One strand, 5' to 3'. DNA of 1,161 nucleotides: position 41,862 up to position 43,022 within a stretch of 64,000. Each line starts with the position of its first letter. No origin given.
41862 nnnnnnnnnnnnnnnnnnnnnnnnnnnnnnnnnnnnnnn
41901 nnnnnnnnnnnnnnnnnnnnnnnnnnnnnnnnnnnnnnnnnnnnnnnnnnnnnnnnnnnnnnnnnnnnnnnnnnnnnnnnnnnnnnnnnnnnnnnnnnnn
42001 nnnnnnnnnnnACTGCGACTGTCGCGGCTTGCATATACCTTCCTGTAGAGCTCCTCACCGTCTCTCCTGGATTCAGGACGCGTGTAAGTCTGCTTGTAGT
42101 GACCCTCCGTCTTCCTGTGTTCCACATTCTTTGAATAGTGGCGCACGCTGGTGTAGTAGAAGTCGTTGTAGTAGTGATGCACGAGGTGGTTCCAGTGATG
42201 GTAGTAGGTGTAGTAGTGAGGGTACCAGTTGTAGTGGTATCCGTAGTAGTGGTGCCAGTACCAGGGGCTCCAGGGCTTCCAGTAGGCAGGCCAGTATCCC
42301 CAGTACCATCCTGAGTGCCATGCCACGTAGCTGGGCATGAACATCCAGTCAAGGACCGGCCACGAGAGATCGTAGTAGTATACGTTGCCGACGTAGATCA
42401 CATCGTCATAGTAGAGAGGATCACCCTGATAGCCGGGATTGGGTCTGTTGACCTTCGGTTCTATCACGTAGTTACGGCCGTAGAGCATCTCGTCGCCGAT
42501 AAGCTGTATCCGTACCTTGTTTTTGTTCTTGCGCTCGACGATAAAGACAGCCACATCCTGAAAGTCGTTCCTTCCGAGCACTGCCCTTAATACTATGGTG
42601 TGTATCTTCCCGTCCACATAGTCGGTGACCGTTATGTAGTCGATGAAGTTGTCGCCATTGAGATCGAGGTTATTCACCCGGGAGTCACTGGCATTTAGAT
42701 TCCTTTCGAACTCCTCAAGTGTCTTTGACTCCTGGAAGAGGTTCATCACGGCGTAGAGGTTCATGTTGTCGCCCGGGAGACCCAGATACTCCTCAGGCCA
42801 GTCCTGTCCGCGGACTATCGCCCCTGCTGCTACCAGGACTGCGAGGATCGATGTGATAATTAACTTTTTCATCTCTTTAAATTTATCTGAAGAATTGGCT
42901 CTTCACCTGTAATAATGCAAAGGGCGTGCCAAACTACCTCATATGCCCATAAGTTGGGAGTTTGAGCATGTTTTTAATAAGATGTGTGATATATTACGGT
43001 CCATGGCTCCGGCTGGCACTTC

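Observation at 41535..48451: Two paralogous secreted proteins (Ca-loop domain, W/Y/H-rich block, Ser/Arg-rich tail) flank a PadR membrane-protein cassette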

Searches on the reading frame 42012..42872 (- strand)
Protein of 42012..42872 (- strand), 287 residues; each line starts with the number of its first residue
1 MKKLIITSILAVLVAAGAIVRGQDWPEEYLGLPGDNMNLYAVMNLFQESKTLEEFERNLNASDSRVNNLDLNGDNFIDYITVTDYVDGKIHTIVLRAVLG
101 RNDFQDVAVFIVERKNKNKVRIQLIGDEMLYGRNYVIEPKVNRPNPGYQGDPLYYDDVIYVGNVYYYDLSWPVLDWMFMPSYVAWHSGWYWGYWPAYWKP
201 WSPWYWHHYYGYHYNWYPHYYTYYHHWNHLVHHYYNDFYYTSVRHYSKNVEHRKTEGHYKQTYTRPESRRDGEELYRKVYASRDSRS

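Call 6: find_homologous_proteins(query=window:42012-42872:-)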
Query seq(287 aa) (287 aa): 1828 proteins with E <= 0.001 among 2591 candidates; the best 120 are listed.
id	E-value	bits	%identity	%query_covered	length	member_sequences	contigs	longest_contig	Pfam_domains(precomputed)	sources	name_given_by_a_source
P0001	7.2e-199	678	100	100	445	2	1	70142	-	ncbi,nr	ncbi:MAG: hypothetical protein P1P83_13190 [Bacteroidales bacterium]|nr:hypothetical protein [Bacter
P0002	5.7e-193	659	97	100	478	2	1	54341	-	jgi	-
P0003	2.6e-161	555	94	86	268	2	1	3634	-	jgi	jgi:hypothetical protein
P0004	1.5e-147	509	73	97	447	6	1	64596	-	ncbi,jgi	-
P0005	5.2e-147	508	74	98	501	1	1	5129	-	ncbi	-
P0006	5.3e-146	504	78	99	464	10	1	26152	-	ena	-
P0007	8.1e-144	497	77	99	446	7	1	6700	-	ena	-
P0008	5.1e-139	481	75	97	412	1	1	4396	-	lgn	-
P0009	5.1e-139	481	75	97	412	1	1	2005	-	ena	-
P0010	1.5e-137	476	73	99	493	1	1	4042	-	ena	-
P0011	5.7e-131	455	68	100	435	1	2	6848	-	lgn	-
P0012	5.4e-127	442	68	98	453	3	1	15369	-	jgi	jgi:hypothetical protein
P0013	2.5e-126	440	68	97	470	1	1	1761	-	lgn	-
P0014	3.1e-125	436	68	95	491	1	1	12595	-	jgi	jgi:hypothetical protein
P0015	7.9e-125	435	64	99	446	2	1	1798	-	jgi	jgi:hypothetical protein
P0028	1.7e-117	411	61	100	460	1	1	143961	-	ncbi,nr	ncbi:MAG: hypothetical protein MUO72_03400 [Bacteroidales bacterium]|nr:hypothetical protein [Bacter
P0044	4.0e-115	403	62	100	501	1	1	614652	-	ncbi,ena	-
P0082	1.3e-112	395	61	100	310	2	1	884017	-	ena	-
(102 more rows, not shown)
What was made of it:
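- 41535..42872 (-): Paralogue A coding sequence (445 aa). It is a lineage-specific, more diverged copy of the family. It is 100% identical to P0001, a Bacteroidales MAG hypothetical protein (call 6).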

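Call 7: search_solved_structures(query=window:42012-42872:-, max_evalue=10)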
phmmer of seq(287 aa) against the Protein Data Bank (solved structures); distinct sequences matched with E-value up to 10: 7.
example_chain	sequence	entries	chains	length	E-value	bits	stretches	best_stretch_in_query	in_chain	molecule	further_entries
6spc_f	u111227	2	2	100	0.021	17.5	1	15-76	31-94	30S ribosomal protein S6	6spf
6spe_f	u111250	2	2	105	0.15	14.7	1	15-76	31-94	30S ribosomal protein S6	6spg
7unr_f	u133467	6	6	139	0.29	13.8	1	15-76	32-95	30S ribosomal protein S6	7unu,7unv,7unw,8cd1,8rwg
9hig_F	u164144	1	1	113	0.52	12.9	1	12-77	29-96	Small ribosomal subunit protein bS6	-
6v39_f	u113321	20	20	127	1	11.9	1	12-76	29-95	30S ribosomal protein S6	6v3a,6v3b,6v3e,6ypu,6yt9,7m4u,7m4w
6htq_f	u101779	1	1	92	1.2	11.8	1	2-68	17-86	30S ribosomal protein S6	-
3j9w_AF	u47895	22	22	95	1.2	11.7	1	2-69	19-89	30S ribosomal protein bS6 | 30S ribosomal protein S6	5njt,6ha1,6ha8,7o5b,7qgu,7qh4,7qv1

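Call 9: find_encoding_contigs(protein=P0044, flank=10000, max_places=2)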
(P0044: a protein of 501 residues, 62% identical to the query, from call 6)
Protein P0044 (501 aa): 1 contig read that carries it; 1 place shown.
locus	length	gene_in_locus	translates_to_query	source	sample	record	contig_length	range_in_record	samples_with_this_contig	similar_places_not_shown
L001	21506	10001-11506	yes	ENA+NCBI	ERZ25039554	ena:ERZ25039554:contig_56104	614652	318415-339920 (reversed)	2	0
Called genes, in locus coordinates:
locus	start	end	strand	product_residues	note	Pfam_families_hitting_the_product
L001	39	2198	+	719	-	PF00873:ACR_tran, PF03176:MMPL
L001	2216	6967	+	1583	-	PF00873:ACR_tran, PF03176:MMPL, PF00005:ABC_tran, PF13304:AAA_21 (weak)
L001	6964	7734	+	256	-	-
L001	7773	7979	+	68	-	-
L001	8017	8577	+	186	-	PF02525:Flavodoxin_2, PF03358:FMN_red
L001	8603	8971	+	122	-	PF03703:bPH_2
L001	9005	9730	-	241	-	PF03073:TspO_MBR (weak)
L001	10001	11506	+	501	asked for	-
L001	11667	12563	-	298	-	-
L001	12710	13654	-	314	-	PF04055:Radical_SAM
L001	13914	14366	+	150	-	PF02576:RimP_N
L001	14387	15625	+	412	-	PF08529:NusA_N, PF00575:S1 (weak), PF13184:KH_NusA_1st, PF26594:KH_NusA_2nd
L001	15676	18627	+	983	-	PF04760:IF2_N, PF00009:GTP_EFTU, PF01926:MMR_HSR1, PF22042:EF-G_D2, PF11987:IF-2, PF03144:GTP_EFTU_D2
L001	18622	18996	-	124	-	PF01597:GCV_H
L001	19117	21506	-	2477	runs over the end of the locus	PF14349:SprA_N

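Call 10: find_encoding_contigs(protein=P0082, flank=10000, max_places=2)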
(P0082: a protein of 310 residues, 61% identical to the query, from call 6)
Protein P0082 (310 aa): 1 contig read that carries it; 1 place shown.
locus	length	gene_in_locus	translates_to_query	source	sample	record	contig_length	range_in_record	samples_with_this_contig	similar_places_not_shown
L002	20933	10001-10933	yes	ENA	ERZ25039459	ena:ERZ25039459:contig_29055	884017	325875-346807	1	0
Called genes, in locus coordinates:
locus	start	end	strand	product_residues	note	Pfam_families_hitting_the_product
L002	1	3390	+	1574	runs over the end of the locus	PF00873:ACR_tran, PF03176:MMPL, PF00005:ABC_tran, PF13304:AAA_21 (weak)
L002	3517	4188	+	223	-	-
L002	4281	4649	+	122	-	PF03703:bPH_2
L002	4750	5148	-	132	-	PF09945:DUF2177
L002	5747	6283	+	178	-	PF02525:Flavodoxin_2, PF03358:FMN_red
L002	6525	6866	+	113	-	-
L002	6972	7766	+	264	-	PF09603:Fib_succ_major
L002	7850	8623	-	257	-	PF00149:Metallophos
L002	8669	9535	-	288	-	PF01784:DUF34_NIF3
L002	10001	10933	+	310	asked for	-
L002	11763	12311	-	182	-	-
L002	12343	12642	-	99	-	-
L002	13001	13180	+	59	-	-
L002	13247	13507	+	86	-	PF08529:NusA_N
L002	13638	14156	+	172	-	PF00575:S1 (weak), PF13184:KH_NusA_1st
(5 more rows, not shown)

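Call 11: find_encoding_contigs(protein=P0028, flank=10000, max_places=2)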
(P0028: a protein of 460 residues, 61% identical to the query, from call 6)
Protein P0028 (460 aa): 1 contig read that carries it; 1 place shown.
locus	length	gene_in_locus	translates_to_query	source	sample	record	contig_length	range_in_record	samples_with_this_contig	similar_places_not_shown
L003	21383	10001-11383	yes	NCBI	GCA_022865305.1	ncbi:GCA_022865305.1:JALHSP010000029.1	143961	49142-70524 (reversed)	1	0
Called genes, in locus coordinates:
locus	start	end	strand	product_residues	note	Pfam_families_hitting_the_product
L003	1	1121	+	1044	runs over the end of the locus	PF00873:ACR_tran, PF03176:MMPL (weak)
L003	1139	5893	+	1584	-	PF00873:ACR_tran, PF03176:MMPL, PF00005:ABC_tran, PF13304:AAA_21 (weak)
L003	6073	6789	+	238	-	-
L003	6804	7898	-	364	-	-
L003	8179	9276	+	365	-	PF00149:Metallophos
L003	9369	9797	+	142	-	-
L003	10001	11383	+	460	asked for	-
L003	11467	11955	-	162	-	PF12675:DUF3795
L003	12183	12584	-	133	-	-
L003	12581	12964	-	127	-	-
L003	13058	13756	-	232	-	-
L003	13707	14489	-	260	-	-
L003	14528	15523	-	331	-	PF01835:MG2 (weak)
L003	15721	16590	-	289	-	PF01479:S4 (weak), PF00849:PseudoU_synth_2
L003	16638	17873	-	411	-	-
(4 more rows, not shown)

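Call 12: find_encoding_contigs(protein=P0006, flank=10000, max_places=2)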
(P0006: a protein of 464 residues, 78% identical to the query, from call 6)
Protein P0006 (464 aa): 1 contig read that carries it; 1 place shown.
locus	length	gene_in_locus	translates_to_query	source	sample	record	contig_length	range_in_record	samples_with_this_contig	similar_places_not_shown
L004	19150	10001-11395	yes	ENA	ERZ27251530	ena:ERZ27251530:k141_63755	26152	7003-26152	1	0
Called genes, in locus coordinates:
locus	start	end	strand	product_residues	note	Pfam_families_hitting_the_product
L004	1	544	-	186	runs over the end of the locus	PF04542:Sigma70_r2, PF08281:Sigma70_r4_2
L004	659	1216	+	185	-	PF02525:Flavodoxin_2, PF03358:FMN_red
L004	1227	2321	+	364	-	-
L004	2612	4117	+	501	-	-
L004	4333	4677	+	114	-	PF03551:PadR, PF13601:HTH_34 (weak)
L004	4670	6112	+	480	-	PF22827:GldL_N (faint)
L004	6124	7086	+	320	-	PF22827:GldL_N (weak)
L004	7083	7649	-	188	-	-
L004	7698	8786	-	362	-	-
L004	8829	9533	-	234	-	PF13620:CarboxypepD_reg (weak), PF07715:Plug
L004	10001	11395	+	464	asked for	-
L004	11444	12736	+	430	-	PF00270:DEAD, PF04851:ResIII, PF00271:Helicase_C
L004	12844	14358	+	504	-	PF01266:DAO (faint), PF01593:Amino_oxidase, PF07992:Pyr_redox_2 (faint), PF13450:NAD_binding_8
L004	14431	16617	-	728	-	-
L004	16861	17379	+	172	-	-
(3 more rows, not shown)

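Call 13: find_encoding_contigs(protein=P0012, flank=10000, max_places=2)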
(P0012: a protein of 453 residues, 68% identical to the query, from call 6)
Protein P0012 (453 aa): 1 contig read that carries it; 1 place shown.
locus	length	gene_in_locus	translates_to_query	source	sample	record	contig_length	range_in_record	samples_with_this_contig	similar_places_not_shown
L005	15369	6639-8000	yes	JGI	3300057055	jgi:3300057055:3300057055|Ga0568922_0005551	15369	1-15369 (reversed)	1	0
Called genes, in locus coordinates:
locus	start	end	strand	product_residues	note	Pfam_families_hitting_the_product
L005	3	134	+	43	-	?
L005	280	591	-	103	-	-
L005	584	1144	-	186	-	PF04542:Sigma70_r2, PF08281:Sigma70_r4_2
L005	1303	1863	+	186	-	PF02525:Flavodoxin_2, PF03358:FMN_red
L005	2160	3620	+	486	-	-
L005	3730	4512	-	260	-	-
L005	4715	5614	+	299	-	PF01545:Cation_efflux, PF16916:ZT_dimer (weak)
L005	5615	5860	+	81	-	-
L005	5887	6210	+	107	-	PF01451:LMWPc (faint)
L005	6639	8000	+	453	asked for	-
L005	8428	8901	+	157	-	PF01750:HycI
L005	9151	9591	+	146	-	PF00072:Response_reg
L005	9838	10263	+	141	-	PF02662:FlpD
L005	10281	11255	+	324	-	PF01058:Oxidored_q6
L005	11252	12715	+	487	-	PF27537:HoxH, PF00374:NiFeSe_Hases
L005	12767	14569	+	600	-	PF00890:FAD_binding_2 (weak), PF07992:Pyr_redox_2 (weak), PF12831:FAD_oxidored, PF13450:NAD_binding_8 (weak)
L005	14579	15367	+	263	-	?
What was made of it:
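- L005 has other genes between the two copies (call 13). L005 has cation-efflux genes between the paralogues (call 13).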

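Call 14: find_encoding_contigs(protein=P0004, flank=10000, max_places=2)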
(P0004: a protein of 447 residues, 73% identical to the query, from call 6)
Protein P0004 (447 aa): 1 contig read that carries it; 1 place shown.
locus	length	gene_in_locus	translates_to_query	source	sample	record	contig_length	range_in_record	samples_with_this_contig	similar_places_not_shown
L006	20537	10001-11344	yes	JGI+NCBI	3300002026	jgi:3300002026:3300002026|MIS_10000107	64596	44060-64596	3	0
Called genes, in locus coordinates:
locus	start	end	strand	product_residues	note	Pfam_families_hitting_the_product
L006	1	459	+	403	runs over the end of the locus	PF04851:ResIII, PF00270:DEAD, PF00271:Helicase_C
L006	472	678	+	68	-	-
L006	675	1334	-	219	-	PF02525:Flavodoxin_2, PF03358:FMN_red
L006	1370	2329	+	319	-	-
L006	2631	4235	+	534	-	-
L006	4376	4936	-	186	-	-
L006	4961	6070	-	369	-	-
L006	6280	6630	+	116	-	PF03551:PadR, PF13601:HTH_34 (weak)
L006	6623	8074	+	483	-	PF22827:GldL_N (weak)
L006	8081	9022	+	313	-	PF22827:GldL_N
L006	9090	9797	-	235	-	PF13620:CarboxypepD_reg (weak), PF13715:CarbopepD_reg_2 (weak), PF07715:Plug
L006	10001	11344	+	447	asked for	-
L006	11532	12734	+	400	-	PF00270:DEAD, PF04851:ResIII, PF00271:Helicase_C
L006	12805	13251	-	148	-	PF22381:Staph_reg_Sar_Rot, PF01047:MarR, PF12802:MarR_2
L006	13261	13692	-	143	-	PF00255:GSHPx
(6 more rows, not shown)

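Call 24: predict_structure(alignment_id=A1)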
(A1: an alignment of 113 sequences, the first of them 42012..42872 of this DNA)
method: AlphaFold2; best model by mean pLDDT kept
length: 287 residues; sequences in the alignment: 113
mean_pLDDT: 72.8   pTM: 0.77
mean pLDDT of the five models: 72.8, 70.8, 66.0, 64.0, 62.8
residues with pLDDT >= 90: 52; 70-90: 138; 50-70: 44; < 50: 53
segments of 3 or more residues with pLDDT < 50: 1-4, 6-26, 147-168, 284-287
pLDDT, mean of each block of 10 residues (from residue 1): 47 40 48 66 89 92 82 85 93 93 92 76 86 79 51 36 40 85 88 61 74 78 77 82 90 81 69 79 46
secondary structure, 60 per line:
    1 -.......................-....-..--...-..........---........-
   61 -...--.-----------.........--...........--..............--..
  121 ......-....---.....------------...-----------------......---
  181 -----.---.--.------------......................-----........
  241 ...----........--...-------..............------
elements in order: H2-24 H26-29 E35-37 H39-48 H52-59 E79-87 E90-100 E103-116 E119-126 H128-131 E135-139 H172-177 H206-223 E224-227 H233-243 H248-255 H268-281

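Call 26: search_protein_representatives(protein=window:42012-42872:-)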
Query: 287 residues. Proteins with E-value up to 0.001 (for the whole library): 1191; up to 1e-10: 868; up to 1e-30: 280. The best 150 are listed.
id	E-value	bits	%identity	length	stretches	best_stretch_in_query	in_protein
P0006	1.7e-146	504.2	80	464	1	1-283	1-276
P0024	7.3e-120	416.6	65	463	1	1-284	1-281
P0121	1.6e-110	385.9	59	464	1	1-284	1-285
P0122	3.3e-106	371.8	61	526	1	1-285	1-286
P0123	1.4e-104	366.5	60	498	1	1-286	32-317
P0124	5.4e-103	361.2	57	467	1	6-284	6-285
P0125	3.2e-102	358.7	56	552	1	1-281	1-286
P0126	3.9e-100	351.8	56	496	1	1-281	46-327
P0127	4.5e-99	348.3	56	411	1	6-278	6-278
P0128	2.1e-96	339.6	54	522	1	1-287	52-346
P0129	1.1e-95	337.2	56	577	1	1-285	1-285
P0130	5.2e-94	331.7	53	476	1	1-287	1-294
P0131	5.8e-94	331.5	56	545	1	1-281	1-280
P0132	7.8e-93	327.8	54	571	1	1-287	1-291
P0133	9.8e-93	327.5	54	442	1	1-284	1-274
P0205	4.3e-48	180.8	42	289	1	24-269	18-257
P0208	1.1e-47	179.5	35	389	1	5-262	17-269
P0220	3.7e-46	174.4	36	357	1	3-272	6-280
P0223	1.4e-45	172.6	37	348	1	20-269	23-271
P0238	1.3e-43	166.1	35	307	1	14-255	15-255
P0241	2.0e-43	165.5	36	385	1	1-262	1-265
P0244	1.0e-42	163.2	37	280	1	26-260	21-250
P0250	2.5e-42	161.9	37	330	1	27-238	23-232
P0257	5.6e-42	160.7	31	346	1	1-258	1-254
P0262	9.1e-42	160.0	36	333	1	27-275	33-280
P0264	1.4e-41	159.4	35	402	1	1-236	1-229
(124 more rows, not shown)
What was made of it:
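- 1191 clusters at 50% identity (call 26).
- Tried and rejected: Rejected because the tail stays in frame to a stop codon in hundreds of homologues of 400-560 aa (calls 6, 26).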

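Call 27: fold_search(model_id=the predicted structure, library=pdb)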
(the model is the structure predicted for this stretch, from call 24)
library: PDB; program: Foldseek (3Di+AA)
matches with E <= 10: 34; with E <= 0.001: 0
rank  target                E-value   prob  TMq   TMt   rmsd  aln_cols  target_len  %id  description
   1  4mei                  3.6e+00  0.01  0.11  0.18  19.0       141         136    9  Crystal structure of a VirB8 Type IV secretion system machinery soluble domain from Bartonella tribocorum (released 2014-03-05)
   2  4kz1                  3.8e+00  0.02  0.11  0.18  18.8       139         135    9  Crystal structure of the soluble domain of VirB8 from Bartonella grahamii (released 2014-03-12)
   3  2xsk                  4.3e+00  0.11  0.12  0.32   4.6        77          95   12  E. coli curli protein CsgC - SeCys (released 2010-12-29)
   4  1m4v_B                4.8e+00  0.02  0.08  0.11  11.7        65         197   11  Crystal structure of SET3, a superantigen-like protein from Staphylococcus aureus (released 2002-07-17)
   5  4qtq                  5.1e+00  0.15  0.15  0.20   3.5        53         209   11  Structure of a Xanthomonas Type IV Secretion System related protein (released 2015-06-17)
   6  6pdt_A                5.3e+00  0.02  0.12  0.07  20.6       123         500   12  cryoEM structure of yeast glucokinase filament (released 2020-03-11)
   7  7q6d                  5.6e+00  0.06  0.13  0.10  12.8        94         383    8  E. coli FtsA 1-405 ATP 3 Ni (released 2022-09-21)
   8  7q6g                  6.0e+00  0.05  0.13  0.10  12.8        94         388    7  Xenorhabdus poinarii FtsA 1-396 ADP (released 2022-09-21)
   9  7fip_A                6.6e+00  0.02  0.11  0.10   8.5       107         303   11  The native structure of beta-1,2-mannobiose phosphorylase from Thermoanaerobacter sp. (released 2022-01-05)
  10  1z24                  7.0e+00  0.01  0.10  0.14  13.0        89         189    9  The molecular structure of insecticyanin from the tobacco hornworm Manduca sexta L. at 2.6 A resolution. (released 2005-04-05)
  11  7rrj_C                7.0e+00  0.01  0.09  0.11  12.0        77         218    9  Crystal structure of fast switching M159Q mutant of fluorescent protein Dronpa (Dronpa2) (released 2021-10-13)
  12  7dmx_D                7.0e+00  0.00  0.06  0.07  15.8       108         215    9  Photocleavable Fluorescent Protein in green form (released 2021-01-27)
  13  3p0l_A                7.4e+00  0.02  0.14  0.18   7.6        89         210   13  Human steroidogenic acute regulatory protein (released 2010-11-24)
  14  4dxp                  7.4e+00  0.01  0.09  0.11  12.3        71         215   13  Crystal Structure of a reconstructed Kaede-type Red Fluorescent Protein, LEA X121 (released 2013-02-27)
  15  4qdf_B                7.8e+00  0.02  0.16  0.14  10.3       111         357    7  Crystal structure of apo KshA5 and KshA1 in complex with 1,4-30Q-CoA from R. rhodochrous (released 2014-07-30)
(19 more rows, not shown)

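Call 33: find_related_loci(query=A1, collection=genome_contigs, flank=10000)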
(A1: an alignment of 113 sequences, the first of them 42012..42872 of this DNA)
Query A1 (287 aa) in genome_contigs; peptide patterns used: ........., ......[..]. (x = any residue, [..] = any of these).
599 stretches matched a pattern (row limit reached: there are more); 579 encode a relative of the query (tblastn E <= 1e-3); the best 80 are kept; 79 distinct loci.
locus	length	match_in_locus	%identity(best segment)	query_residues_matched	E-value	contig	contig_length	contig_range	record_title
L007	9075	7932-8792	93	1-287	2e-172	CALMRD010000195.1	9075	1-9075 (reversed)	MAG TPA_asm: uncultured Bacteroidales bacterium isolate SRR6284161_bin.35_CONCOCT_v1.1_MAG genome assembly, contig: ERZ7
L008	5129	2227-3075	75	1-283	3e-153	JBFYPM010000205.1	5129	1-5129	MAG: Bacteroidales bacterium isolate PPR_0155 k121_3789377, whole genome shotgun sequence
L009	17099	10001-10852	63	1-283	2e-125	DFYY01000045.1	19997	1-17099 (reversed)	MAG TPA_asm: Bacteroidales bacterium UBA4070 UBA4070_contig_14105, whole genome shotgun sequence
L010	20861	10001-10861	62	1-287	3e-121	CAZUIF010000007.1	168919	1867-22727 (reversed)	MAG TPA_asm: uncultured Rikenella sp. isolate binchicken_co190_102 genome assembly, contig: NODE_155_length_168919_cov_2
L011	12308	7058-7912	61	1-284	2e-121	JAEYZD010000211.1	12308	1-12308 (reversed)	MAG: Bacteroidetes bacterium isolate OH_CBlB_76 k127_1584587, whole genome shotgun sequence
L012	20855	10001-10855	63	1-284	5e-120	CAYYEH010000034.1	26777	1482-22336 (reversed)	MAG TPA_asm: uncultured Rikenella sp. isolate binchicken_co22_192 genome assembly, contig: NODE_1920_length_26777_cov_22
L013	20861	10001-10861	60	1-286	7e-114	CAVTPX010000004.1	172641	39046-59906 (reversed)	MAG: uncultured Bacteroidales bacterium isolate MFD00905.bin.1.96 genome assembly, contig: contig_2043, whole genome sho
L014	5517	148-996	56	1-282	5e-112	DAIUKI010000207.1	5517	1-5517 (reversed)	MAG TPA_asm: Bacteroidales bacterium isolate CTOTU20032 NODE_902_length_5517_cov_8.889235, whole genome shotgun sequence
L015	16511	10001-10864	57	1-287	8e-112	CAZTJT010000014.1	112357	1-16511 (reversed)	MAG TPA_asm: uncultured Rikenellaceae bacterium isolate binchicken_co7_100 genome assembly, contig: NODE_306_length_1123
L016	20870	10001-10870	57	1-285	8e-112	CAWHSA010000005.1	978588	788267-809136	MAG: uncultured Bacteroidales bacterium isolate MFD05942.bin.1.227 genome assembly, contig: contig_34162, whole genome s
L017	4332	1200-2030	58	1-276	5e-112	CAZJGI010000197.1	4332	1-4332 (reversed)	MAG TPA_asm: uncultured Prolixibacteraceae bacterium isolate SRP192927_co6_779 genome assembly, contig: NODE_58055_lengt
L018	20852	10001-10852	61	1-283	9e-111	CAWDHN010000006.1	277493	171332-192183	MAG: uncultured Rikenellaceae bacterium isolate MFD04716.bin.1.53 genome assembly, contig: contig_21313, whole genome sh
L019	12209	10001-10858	57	3-285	3e-110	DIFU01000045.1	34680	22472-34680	MAG TPA_asm: Prolixibacteraceae bacterium UBA5740 UBA5740_contig_706, whole genome shotgun sequence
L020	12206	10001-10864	62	1-287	5e-110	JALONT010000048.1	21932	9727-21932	MAG: Bacteroidales bacterium isolate Prado084 scaffold_1268, whole genome shotgun sequence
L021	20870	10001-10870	57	1-285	5e-109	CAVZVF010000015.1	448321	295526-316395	MAG: uncultured Bacteroidales bacterium isolate MFD02416.bin.2.232 genome assembly, contig: contig_4462, whole genome sh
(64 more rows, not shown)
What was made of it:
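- At least 579 GTDB species genomes (call 33).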

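Call 36: search_protein_families(library=ncbifam, alignment_id=A3, max_evalue=0.01)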
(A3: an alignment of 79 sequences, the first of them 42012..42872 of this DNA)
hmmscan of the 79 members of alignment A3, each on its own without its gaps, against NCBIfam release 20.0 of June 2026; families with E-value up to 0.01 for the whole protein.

A. member 1, window:42012-42872:- (287 aa): 1 family
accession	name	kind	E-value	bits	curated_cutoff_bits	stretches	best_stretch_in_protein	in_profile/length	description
NF046077.1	LPS_M949_RS01915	subfamily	0.0012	18.7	60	1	35-146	29-141/154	M949_RS01915 family surface polysaccharide biosynthesis protein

B. families by the number of members that match (of 79 scanned): 6 families
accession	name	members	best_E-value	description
NF033839.1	PspC_subgroup_2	1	0.00017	pneumococcal surface protein PspC, LPXTG-anchored form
TIGR00934.2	2a38euk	1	0.00067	TRK family potassium/sodium uptake transporter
NF046077.1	LPS_M949_RS01915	1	0.0012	M949_RS01915 family surface polysaccharide biosynthesis protein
NF010460.0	PRK13885.1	1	0.0027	conjugal transfer protein TrbG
NF040694.1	ribK_Meth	1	0.0047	CTP-dependent riboflavin kinase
NF038318.1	DISARM_DrmD_b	1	0.007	DISARM system SNF2-like helicase DrmD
